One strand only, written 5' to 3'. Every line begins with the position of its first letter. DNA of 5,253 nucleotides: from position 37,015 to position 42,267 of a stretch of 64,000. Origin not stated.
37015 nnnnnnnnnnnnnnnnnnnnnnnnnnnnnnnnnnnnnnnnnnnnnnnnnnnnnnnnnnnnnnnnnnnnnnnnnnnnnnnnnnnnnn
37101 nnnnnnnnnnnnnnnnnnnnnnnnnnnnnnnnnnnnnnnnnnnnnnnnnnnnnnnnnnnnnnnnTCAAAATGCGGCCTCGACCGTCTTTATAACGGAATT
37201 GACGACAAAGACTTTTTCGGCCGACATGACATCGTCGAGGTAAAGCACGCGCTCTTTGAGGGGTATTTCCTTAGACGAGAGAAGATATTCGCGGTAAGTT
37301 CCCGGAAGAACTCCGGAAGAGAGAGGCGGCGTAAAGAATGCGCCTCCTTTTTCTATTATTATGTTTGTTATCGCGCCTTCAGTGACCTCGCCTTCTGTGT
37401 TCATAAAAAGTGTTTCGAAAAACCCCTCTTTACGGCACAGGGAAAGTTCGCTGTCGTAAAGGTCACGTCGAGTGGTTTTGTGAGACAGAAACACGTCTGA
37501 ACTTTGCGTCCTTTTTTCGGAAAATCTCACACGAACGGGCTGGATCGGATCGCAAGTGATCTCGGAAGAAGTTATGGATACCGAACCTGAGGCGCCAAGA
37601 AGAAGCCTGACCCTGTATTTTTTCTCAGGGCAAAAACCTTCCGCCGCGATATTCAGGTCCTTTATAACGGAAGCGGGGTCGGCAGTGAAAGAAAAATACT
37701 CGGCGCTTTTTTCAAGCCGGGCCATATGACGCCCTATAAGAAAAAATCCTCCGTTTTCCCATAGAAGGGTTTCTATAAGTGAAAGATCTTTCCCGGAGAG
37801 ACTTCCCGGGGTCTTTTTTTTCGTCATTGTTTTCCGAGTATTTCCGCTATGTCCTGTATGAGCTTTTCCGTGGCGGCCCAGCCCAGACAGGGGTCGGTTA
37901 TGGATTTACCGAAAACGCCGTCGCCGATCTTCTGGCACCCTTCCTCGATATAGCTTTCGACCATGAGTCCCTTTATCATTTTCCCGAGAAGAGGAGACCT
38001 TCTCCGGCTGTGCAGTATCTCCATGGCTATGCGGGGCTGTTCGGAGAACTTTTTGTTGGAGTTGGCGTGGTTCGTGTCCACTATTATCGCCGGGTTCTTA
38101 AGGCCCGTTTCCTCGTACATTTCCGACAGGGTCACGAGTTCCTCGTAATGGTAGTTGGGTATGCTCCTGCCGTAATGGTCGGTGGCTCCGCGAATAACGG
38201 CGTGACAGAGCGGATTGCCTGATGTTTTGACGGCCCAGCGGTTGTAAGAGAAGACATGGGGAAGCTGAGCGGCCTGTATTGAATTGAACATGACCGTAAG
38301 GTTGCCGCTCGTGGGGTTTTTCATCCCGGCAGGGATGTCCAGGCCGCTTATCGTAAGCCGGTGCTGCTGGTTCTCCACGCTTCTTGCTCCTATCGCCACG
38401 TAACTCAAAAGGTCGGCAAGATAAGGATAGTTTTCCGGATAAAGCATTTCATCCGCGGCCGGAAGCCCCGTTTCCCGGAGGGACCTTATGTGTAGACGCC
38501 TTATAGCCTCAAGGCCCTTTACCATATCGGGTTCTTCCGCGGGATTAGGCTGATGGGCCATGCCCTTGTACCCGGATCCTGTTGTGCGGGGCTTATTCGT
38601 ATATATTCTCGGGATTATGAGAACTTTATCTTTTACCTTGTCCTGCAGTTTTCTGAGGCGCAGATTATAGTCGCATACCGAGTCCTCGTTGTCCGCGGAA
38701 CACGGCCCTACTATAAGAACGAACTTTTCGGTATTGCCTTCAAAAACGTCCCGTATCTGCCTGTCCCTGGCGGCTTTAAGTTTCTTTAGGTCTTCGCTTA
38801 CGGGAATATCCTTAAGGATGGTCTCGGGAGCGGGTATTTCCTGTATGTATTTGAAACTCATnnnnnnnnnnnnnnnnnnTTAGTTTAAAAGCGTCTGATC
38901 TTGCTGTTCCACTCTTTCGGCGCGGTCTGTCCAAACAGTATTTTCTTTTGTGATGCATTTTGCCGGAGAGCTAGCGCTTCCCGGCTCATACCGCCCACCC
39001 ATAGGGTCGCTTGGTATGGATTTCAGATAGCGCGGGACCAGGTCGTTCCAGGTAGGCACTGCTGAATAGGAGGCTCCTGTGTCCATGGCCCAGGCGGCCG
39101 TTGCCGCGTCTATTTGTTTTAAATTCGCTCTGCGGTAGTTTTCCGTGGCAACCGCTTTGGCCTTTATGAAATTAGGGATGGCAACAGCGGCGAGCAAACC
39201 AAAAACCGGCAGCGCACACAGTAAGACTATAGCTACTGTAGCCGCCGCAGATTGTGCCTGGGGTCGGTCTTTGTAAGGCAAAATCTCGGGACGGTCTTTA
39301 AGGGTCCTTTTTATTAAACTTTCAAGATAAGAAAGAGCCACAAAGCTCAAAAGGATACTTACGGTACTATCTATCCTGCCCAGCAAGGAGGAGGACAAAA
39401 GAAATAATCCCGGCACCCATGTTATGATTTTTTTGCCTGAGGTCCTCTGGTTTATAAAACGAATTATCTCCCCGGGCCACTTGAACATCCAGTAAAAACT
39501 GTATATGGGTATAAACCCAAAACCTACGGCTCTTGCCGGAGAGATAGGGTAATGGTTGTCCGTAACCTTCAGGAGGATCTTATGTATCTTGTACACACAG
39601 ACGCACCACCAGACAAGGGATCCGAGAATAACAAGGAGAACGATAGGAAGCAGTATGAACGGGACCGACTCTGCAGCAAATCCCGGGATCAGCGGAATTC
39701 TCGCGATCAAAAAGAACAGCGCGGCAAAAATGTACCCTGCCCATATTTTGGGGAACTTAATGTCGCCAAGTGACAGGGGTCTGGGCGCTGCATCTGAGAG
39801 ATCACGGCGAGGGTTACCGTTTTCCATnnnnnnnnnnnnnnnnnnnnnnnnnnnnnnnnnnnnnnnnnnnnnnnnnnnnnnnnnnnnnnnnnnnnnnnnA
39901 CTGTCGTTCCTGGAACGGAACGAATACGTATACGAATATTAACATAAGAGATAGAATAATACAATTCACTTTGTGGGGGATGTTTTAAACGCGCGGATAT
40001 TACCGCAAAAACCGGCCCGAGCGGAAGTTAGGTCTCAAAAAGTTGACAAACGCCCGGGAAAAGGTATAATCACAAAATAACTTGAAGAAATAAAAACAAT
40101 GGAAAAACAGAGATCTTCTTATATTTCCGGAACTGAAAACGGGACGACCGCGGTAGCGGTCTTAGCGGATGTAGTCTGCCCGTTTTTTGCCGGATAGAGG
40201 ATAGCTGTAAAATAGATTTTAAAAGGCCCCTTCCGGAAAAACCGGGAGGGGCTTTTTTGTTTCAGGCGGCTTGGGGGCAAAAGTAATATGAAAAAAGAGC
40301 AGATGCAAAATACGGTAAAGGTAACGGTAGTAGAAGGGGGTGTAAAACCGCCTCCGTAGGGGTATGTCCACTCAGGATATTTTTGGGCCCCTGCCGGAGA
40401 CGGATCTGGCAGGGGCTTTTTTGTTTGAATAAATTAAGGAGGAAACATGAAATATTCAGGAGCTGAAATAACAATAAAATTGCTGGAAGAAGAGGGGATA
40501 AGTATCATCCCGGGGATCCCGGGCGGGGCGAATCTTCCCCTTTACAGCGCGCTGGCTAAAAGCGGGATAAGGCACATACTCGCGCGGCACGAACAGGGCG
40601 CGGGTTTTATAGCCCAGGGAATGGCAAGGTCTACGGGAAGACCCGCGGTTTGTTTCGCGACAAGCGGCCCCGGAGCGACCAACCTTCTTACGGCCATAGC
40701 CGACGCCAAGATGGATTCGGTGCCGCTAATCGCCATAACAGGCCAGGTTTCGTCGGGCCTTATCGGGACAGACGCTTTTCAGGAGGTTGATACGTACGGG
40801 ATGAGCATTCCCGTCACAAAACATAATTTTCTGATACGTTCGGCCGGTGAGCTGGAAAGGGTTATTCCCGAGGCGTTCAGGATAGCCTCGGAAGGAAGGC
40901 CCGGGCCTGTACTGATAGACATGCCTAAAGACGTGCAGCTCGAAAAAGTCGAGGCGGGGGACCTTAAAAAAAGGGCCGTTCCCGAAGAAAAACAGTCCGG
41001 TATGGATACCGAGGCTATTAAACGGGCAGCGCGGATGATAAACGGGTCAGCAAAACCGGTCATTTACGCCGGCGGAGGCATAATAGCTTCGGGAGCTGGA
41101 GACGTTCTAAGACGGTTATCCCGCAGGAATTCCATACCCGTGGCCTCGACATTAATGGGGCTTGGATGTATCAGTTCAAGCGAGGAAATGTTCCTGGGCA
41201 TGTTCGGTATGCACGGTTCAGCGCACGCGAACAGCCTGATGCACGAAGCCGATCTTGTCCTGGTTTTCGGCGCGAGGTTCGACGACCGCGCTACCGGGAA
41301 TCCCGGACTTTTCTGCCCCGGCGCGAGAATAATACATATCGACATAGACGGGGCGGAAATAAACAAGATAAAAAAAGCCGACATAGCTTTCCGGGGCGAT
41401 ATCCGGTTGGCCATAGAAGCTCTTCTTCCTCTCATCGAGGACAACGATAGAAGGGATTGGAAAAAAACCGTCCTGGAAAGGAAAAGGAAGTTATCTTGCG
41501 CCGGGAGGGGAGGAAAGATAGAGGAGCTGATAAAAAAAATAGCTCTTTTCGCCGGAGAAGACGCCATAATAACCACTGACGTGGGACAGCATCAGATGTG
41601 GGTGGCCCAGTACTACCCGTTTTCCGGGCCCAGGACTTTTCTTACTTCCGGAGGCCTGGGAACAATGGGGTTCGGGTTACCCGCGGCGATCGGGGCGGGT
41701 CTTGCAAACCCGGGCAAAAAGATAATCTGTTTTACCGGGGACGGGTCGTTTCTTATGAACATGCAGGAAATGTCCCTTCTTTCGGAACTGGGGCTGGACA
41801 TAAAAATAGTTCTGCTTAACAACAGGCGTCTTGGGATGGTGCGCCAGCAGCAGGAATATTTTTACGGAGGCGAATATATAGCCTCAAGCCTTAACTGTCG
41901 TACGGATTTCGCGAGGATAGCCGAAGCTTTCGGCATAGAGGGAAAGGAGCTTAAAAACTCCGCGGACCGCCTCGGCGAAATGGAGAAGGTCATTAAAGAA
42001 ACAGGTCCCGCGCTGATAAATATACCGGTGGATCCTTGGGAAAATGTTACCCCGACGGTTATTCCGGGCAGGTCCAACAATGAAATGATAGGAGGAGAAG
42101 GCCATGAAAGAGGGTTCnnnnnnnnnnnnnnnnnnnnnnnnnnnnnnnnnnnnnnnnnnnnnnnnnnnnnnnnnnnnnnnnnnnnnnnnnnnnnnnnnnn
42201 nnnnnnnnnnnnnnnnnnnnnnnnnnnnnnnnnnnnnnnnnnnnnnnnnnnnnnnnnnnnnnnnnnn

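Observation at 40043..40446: Two tandem leader-peptide attenuators in series upstream of ilvBN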

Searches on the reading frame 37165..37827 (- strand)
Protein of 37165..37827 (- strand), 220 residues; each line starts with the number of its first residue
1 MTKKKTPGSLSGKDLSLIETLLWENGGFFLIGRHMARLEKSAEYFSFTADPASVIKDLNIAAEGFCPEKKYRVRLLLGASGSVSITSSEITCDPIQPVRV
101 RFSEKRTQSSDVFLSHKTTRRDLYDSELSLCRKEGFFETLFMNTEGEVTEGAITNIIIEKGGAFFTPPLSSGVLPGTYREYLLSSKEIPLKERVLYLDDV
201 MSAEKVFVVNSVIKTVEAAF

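Call 42: search_protein_families(library=pfam, proteins=[window:37165-37827:-], max_evalue=10)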
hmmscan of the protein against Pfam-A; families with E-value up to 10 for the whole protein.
window:37165-37827:- (220 aa): 1 family
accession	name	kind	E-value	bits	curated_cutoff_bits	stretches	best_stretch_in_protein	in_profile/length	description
PF01063.24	Aminotran_4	-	2.6e-39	135.8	28.5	1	17-214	2-216/223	Amino-transferase class IV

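Call 43: search_protein_families(library=ncbifam, proteins=[window:37165-37827:-], max_evalue=0.01)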
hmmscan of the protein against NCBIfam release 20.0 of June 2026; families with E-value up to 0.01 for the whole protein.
window:37165-37827:- (220 aa): 21 families
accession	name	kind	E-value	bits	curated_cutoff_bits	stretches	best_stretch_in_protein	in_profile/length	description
NF005731.0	PRK07546.1-5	equivalog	2e-34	119.1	189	1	13-214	6-204/212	hypothetical protein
NF005729.0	PRK07546.1-3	equivalog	1.3e-33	116.4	175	1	19-218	1-190/196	hypothetical protein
NF005730.0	PRK07546.1-4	equivalog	2.2e-33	115.4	222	1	15-217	4-199/207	hypothetical protein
NF005727.0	PRK07546.1-1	equivalog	1.6e-30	106.2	223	1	17-212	5-199/210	hypothetical protein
NF005728.0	PRK07546.1-2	equivalog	2.8e-23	82.7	357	1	11-218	16-221/226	hypothetical protein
NF005800.0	PRK07650.1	equivalog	9.2e-16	57.9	308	1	137-216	165-247/290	aminodeoxychorismate lyase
TIGR03461.1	pabC_Proteo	equivalog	2.6e-13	49.8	176.85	1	133-216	154-240/262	aminodeoxychorismate lyase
NF004761.0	PRK06092.1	equivalog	4.1e-12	45.9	260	1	134-214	157-240/268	aminodeoxychorismate lyase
NF005886.0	PRK07849.1-1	equivalog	5.1e-11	42.4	253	1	128-214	171-260/291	aminodeoxychorismate lyase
NF006185.0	PRK08320.1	subfamily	3.6e-10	39.5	363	1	133-212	167-249/292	branched-chain amino acid aminotransferase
NF005146.0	PRK06606.1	equivalog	6e-10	38.6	279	1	131-210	174-256/307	branched-chain amino acid transaminase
TIGR01122.1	ilvE_I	equivalog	2.1e-09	37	245.55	1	106-209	139-247/298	branched-chain-amino-acid transaminase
NF005209.0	PRK06680.1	subfamily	2.4e-08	33.2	320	1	132-211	164-246/286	D-amino-acid transaminase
NF009896.0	PRK13356.1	equivalog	2.9e-08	33.2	262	1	131-216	168-256/287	branched-chain amino acid aminotransferase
NF009066.0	PRK12400.1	equivalog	5.8e-08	32.5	538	1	133-214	167-250/290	D-amino-acid transaminase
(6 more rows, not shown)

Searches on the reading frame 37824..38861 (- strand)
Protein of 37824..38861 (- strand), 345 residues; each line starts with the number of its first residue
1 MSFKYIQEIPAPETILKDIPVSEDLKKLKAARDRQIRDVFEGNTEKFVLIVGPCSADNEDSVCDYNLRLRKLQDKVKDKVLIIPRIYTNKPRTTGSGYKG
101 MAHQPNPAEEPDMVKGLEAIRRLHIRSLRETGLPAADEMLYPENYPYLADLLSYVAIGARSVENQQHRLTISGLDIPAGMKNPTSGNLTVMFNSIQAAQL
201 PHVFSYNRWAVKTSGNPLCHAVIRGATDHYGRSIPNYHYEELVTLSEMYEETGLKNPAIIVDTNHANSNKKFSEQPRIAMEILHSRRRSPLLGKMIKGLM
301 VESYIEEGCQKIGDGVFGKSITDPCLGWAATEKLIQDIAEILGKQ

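Call 43: search_protein_families(library=ncbifam, proteins=[window:37824-38861:-], max_evalue=0.01)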
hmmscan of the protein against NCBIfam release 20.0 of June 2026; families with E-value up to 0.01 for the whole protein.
window:37824-38861:- (345 aa): 6 families
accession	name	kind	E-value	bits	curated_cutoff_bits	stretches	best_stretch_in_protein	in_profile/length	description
NF009395.0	PRK12755.1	subfamily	2e-105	352.4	343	1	4-343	13-349/355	3-deoxy-7-phosphoheptulonate synthase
TIGR00034.1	aroFGH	equivalog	1.3e-77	260.9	173.2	1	4-342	6-338/342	3-deoxy-7-phosphoheptulonate synthase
NF009396.0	PRK12756.1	subfamily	5.7e-72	242.5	463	1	4-340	10-342/349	Trp-sensitive 3-deoxy-7-phosphoheptulonate synthase AroH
NF006723.0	PRK09261.1-1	equivalog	2.5e-66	223.9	568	1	4-341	11-344/351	3-deoxy-7-phosphoheptulonate synthase AroG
TIGR01361.1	DAHP_synth_Bsub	equivalog_domain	3.2e-06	26.7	267.75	1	34-186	14-143/260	3-deoxy-7-phosphoheptulonate synthase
NF006421.0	PRK08673.1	subfamily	1.8e-05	24.1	335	1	38-180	87-206/338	3-deoxy-7-phosphoheptulonate synthase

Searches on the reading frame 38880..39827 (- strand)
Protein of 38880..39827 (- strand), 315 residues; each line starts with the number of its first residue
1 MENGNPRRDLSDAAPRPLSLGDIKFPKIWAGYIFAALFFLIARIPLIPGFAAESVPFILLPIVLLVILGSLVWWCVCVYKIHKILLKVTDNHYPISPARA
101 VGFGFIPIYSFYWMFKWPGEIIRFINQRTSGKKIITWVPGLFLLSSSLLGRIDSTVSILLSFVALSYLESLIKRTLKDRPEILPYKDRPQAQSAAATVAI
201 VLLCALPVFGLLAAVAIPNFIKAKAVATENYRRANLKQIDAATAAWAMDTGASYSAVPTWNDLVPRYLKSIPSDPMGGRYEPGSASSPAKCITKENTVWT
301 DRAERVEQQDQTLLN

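Call 42: search_protein_families(library=pfam, proteins=[window:38880-39827:-], max_evalue=10)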
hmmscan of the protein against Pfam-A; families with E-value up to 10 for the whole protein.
window:38880-39827:- (315 aa): 3 families
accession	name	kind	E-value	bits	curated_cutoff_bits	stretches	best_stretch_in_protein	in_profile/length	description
PF09775.14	Keratin_assoc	-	0.059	13.5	23.5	1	143-177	81-115/129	Keratinocyte-associated protein 2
PF14018.11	DUF4234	-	0.22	12.1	25.3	1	108-146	16-50/70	Domain of unknown function (DUF4234)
PF01988.24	VIT1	-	0.42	10.8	28.1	1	30-74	136-185/214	VIT family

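Call 43: search_protein_families(library=ncbifam, proteins=[window:38880-39827:-], max_evalue=0.01)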
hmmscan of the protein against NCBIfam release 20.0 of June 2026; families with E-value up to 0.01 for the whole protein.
window:38880-39827:- (315 aa): 1 family
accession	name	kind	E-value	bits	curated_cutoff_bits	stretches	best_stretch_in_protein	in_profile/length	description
NF041775.1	typeIV_PilA_Myxo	equivalog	0.00015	21.8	400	1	200-244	16-60/214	type IV pilin protein PilA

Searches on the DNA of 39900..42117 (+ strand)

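Call 5: search_rna_families(source=window, start=39900, end=40500, threshold=evalue, max_evalue=10, show_alignments=3)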
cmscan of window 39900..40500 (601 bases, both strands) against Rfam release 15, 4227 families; matches with E-value up to 10: 23.
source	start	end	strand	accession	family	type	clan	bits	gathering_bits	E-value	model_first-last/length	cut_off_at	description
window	40175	40263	+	RF04312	trpB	Cis-reg;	-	33.3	59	0.0085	1-107/107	no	trpB ncRNA motif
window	40119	40257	+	RF02452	ncr1575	Gene; sRNA;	-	28.3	60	0.046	1-212/212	no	Bacillus sRNA ncr1575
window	40206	40262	+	RF04313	aspC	Cis-reg;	-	25.1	100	0.14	1-124/124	no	aspC ncRNA motif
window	40111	40260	+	RF00515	PyrR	Cis-reg;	-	23.6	54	0.6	1-115/115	no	PyrR binding site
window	40207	40261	+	RF02386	sau-19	Gene; sRNA;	-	21.2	80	0.33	1-75/75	no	Staphylococcus sRNA sau-19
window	40211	40259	+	RF02838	Ref55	Gene; sRNA;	-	21.1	43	2.2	1-54/54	no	Enterococcus sRNA 55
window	40192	40263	+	RF02371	PyrG_leader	Cis-reg; leader;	-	20.1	65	4.5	1-78/78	no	PyrG leader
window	40184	40258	+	RF02428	SpF11_sRNA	Gene; sRNA;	-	19.4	54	2.7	1-95/95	no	Streptococcus sRNA SpF11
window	40351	40424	+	RF02837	anti-hemB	Gene; sRNA;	-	19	49.5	0.063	1-81/81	no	Burkholderia RNA 7 (anti-hemB)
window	40360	40424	+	RF02399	NsiR1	Gene; sRNA;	-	17.9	39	0.58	1-60/60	no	Nitrogen stress-induced RNA 1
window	40184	40261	+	RF00506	Thr_leader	Cis-reg; leader;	-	17.8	55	0.93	1-118/118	no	Threonine operon leader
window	40202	40260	+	RF02399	NsiR1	Gene; sRNA;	-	17.4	39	0.79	1-60/60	no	Nitrogen stress-induced RNA 1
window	40096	40258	+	RF04180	BTnc231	Gene; sRNA;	-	17.1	80.4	0.56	1-154/154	no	Bacteroides sRNA BTnc231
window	40183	40258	+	RF02580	tsr31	Gene; sRNA;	-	16.9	50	6.1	1-70/70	no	S. aureus tsr31 small RNA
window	40317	40424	+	RF00021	Spot_42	Gene; sRNA;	-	15.1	80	3.5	1-115/115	no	Spot 42 RNA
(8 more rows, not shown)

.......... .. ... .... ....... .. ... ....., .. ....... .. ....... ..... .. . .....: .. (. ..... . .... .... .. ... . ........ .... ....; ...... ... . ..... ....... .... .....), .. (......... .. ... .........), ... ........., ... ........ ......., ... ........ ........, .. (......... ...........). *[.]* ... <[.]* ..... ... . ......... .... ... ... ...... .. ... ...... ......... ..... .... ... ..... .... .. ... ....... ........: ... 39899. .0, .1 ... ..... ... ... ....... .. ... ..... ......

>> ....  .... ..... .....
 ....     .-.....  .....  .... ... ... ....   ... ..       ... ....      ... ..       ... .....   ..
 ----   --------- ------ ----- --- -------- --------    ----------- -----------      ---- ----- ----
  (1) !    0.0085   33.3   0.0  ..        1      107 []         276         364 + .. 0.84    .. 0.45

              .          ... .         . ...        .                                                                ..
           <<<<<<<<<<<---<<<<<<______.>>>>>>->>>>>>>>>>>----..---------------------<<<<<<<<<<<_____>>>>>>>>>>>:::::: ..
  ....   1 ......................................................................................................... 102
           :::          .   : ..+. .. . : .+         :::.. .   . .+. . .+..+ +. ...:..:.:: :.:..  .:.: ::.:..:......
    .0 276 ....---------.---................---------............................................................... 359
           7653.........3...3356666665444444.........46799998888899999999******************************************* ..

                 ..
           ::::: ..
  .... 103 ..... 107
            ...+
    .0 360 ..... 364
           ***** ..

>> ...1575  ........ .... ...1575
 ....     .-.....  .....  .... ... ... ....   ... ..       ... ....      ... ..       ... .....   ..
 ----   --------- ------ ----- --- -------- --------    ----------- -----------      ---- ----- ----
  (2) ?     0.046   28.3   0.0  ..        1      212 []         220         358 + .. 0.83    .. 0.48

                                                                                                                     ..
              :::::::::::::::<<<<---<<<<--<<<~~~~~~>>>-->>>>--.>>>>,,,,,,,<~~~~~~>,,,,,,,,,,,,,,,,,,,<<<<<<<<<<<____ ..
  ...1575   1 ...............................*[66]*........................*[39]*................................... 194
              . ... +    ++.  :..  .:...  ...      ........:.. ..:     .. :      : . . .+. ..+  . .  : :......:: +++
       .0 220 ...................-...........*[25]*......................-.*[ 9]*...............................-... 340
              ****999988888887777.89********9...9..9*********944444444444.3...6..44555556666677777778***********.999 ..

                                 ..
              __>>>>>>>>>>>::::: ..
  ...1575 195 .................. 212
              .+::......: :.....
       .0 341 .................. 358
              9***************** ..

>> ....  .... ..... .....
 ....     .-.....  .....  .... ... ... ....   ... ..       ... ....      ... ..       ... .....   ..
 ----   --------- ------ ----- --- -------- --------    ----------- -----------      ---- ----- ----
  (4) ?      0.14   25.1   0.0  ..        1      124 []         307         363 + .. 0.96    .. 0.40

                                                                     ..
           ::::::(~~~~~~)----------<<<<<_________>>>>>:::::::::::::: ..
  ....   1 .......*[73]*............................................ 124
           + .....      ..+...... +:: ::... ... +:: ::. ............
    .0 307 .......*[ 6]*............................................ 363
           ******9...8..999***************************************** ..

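Call 21: search_rna_families(sources=[L001, L002, L003, L005, L008, L009, L013, L014, L016, L019], threshold=gathering)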
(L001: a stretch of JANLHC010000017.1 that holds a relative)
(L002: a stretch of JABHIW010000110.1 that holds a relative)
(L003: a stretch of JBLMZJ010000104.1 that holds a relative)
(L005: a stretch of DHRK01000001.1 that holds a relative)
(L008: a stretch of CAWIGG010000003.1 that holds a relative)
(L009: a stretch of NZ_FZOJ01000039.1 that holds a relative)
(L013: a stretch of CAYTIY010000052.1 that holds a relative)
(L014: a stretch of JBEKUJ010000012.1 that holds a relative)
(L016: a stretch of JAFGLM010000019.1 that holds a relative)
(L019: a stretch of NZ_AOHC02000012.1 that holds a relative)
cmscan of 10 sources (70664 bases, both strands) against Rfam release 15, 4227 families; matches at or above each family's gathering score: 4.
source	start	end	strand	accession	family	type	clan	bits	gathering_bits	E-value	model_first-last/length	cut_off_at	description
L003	2694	2945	+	RF00230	T-box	Cis-reg; leader;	-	122.5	93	1.3e-26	1-219/219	no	T-box leader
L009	2649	2897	+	RF00230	T-box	Cis-reg; leader;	-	120.3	93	4.9e-26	1-219/219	no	T-box leader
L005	2707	2960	+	RF00230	T-box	Cis-reg; leader;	-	110.1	93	2e-23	1-219/219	no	T-box leader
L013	5606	5817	+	RF00174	Cobalamin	Cis-reg; riboswitch;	CL00101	107.3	31.5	7.6e-26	1-189/189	no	Cobalamin riboswitch aptamer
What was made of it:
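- On T-box leaders: The model does find T-boxes upstream of ilvB in L003, L005 and L009 (call 21).
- The same gene is controlled by T-box leaders in Syntrophomonadaceae and Anaerovirgula (call 21), so RNA-sensor control of ilvB exists.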

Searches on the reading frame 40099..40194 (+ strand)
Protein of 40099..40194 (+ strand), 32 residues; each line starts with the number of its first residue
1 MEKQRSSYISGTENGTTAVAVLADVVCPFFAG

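Call 42: search_protein_families(library=pfam, proteins=[window:40099-40194:+], max_evalue=10)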
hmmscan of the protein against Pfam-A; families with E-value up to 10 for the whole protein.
seq(32 aa): 0 families

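Call 43: search_protein_families(library=ncbifam, proteins=[window:40099-40194:+], max_evalue=0.01)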
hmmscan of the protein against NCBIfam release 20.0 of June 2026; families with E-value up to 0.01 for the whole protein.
seq(32 aa): 0 families
